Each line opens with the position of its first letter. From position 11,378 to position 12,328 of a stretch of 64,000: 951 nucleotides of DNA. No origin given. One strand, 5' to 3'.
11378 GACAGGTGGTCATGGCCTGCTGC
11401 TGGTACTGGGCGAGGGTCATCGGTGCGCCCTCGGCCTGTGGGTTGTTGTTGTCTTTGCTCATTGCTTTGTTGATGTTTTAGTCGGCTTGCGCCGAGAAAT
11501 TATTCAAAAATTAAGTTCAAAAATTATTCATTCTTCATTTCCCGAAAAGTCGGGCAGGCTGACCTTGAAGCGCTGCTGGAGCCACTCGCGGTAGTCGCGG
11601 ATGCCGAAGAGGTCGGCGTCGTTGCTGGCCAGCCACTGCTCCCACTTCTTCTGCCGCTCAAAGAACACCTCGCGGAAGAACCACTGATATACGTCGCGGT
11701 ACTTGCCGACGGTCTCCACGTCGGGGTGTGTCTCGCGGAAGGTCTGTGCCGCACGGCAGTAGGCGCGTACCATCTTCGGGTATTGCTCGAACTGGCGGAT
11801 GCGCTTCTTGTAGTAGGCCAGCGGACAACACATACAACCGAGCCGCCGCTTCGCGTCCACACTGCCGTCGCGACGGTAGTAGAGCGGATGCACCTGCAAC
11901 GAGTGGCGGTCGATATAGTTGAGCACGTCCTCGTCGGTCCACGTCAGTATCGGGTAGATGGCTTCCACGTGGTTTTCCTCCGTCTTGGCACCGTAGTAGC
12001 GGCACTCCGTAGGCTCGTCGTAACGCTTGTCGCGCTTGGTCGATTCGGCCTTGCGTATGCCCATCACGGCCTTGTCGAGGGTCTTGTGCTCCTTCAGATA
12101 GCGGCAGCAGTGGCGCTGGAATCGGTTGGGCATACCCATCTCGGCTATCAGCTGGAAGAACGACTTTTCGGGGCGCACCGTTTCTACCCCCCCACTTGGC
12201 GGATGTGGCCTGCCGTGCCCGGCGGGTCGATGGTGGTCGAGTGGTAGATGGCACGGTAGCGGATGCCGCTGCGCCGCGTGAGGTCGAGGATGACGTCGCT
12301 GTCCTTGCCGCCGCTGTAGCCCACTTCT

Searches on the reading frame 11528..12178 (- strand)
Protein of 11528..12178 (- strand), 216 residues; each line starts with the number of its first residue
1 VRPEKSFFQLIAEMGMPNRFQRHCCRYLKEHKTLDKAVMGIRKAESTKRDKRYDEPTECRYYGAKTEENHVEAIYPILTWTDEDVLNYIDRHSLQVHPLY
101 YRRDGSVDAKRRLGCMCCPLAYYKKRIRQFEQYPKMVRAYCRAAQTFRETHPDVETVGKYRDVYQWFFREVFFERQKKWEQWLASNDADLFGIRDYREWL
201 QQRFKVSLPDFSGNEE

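Call 14: search_protein_families(library=phrogs, proteins=[window:11528-12178:-], max_evalue=0.001)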
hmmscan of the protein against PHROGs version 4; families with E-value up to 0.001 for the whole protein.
window:11528-12178:- (216 aa): 2 families
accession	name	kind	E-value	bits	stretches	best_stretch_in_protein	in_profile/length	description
phrog_424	-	moron, auxiliary metabolic gene and host takeover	3.4e-17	63.5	1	14-157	239-379/460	phosphoadenosine phosphosulfate reductase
phrog_2302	-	moron, auxiliary metabolic gene and host takeover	5.6e-09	36.4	1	28-117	155-240/381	phosphoadenosine phosphosulfate reductase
